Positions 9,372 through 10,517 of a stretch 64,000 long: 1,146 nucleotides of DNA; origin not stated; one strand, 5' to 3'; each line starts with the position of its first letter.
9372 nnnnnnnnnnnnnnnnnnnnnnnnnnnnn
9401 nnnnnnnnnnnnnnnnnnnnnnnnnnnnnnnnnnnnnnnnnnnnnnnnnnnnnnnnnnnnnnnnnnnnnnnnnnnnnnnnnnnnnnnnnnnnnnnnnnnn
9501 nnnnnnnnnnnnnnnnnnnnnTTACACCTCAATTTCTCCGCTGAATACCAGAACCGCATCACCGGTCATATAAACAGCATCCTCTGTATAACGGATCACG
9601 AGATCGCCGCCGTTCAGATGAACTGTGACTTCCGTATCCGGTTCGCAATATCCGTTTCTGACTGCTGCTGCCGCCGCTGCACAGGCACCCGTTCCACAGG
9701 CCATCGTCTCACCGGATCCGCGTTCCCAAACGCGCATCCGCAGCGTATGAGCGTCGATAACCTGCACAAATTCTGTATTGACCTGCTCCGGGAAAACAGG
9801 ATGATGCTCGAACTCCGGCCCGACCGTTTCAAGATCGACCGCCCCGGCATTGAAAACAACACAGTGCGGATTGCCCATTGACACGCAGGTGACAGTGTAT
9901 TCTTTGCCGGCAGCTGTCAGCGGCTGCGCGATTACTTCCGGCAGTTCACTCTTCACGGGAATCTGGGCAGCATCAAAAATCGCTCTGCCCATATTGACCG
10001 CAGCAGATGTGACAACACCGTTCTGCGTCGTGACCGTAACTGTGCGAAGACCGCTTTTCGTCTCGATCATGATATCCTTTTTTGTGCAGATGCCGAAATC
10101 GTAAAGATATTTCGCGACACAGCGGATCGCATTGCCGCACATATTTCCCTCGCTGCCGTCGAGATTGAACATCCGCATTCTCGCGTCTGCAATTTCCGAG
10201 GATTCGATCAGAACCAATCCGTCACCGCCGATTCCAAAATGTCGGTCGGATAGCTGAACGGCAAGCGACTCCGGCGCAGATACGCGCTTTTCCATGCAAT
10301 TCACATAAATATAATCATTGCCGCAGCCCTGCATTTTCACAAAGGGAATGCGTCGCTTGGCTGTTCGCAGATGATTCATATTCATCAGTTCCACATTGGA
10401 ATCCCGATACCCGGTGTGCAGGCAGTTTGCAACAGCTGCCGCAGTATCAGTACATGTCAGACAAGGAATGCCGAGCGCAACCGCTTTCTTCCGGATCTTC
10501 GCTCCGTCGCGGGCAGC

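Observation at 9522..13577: In-frame fusion of carbamoyl-phosphate synthase large subunit with diaminopimelate epimerase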

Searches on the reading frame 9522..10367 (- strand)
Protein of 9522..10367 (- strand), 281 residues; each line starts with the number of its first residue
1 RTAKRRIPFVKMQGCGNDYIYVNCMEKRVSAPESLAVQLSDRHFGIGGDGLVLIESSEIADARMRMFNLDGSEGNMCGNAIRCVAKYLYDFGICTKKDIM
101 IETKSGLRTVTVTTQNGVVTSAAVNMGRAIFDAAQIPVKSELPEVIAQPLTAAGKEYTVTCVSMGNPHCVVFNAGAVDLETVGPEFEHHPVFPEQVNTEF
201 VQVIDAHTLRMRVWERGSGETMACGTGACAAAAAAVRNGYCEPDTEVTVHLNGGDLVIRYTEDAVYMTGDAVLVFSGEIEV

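Call 33: search_solved_structures(query=window:9522-10367:-, show_alignments=2, max_evalue=1e-20)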
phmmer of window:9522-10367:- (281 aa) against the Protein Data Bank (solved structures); distinct sequences matched with E-value up to 1e-20: 17.
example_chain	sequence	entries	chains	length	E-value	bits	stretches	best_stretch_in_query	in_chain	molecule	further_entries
2otn_A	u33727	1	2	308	1.2e-72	247.6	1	6-278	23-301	Diaminopimelate epimerase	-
9mro_A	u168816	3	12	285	1.1e-70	241.2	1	7-279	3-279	Diaminopimelate epimerase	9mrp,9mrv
5ha4_A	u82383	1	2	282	1.7e-59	204.5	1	7-280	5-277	Diaminopimelate epimerase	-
3ejx_A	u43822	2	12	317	4e-59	203.3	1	7-278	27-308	Diaminopimelate epimerase, chloroplastic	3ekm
8qzy_A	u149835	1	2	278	4.5e-57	196.5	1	7-280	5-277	Diaminopimelate epimerase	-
6d13_A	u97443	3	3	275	7.1e-55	189.3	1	8-279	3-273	Diaminopimelate epimerase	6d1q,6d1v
5ygu_A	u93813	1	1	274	8.7e-55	189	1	8-279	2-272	Diaminopimelate epimerase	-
4ijz_A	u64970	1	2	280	9.4e-55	188.9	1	8-279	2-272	Diaminopimelate epimerase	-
4ik0_A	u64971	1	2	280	4.2e-54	186.8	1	8-279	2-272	Diaminopimelate epimerase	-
6vck_A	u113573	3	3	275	2.2e-53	184.4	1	8-279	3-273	Diaminopimelate epimerase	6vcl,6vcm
1bwz_A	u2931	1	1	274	3.7e-53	183.7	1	8-279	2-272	PROTEIN (DIAMINOPIMELATE EPIMERASE)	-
1gqz_A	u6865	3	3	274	3.9e-53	183.6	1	8-279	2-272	DIAMINOPIMELATE EPIMERASE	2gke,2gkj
2q9h_A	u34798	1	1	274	9.6e-52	179.1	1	8-279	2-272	Diaminopimelate epimerase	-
2q9j_A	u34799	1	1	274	9.7e-52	179.1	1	8-279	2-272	Diaminopimelate epimerase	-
7vdy_A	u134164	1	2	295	5.6e-35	124.1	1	6-278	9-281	O-ureido-serine racemase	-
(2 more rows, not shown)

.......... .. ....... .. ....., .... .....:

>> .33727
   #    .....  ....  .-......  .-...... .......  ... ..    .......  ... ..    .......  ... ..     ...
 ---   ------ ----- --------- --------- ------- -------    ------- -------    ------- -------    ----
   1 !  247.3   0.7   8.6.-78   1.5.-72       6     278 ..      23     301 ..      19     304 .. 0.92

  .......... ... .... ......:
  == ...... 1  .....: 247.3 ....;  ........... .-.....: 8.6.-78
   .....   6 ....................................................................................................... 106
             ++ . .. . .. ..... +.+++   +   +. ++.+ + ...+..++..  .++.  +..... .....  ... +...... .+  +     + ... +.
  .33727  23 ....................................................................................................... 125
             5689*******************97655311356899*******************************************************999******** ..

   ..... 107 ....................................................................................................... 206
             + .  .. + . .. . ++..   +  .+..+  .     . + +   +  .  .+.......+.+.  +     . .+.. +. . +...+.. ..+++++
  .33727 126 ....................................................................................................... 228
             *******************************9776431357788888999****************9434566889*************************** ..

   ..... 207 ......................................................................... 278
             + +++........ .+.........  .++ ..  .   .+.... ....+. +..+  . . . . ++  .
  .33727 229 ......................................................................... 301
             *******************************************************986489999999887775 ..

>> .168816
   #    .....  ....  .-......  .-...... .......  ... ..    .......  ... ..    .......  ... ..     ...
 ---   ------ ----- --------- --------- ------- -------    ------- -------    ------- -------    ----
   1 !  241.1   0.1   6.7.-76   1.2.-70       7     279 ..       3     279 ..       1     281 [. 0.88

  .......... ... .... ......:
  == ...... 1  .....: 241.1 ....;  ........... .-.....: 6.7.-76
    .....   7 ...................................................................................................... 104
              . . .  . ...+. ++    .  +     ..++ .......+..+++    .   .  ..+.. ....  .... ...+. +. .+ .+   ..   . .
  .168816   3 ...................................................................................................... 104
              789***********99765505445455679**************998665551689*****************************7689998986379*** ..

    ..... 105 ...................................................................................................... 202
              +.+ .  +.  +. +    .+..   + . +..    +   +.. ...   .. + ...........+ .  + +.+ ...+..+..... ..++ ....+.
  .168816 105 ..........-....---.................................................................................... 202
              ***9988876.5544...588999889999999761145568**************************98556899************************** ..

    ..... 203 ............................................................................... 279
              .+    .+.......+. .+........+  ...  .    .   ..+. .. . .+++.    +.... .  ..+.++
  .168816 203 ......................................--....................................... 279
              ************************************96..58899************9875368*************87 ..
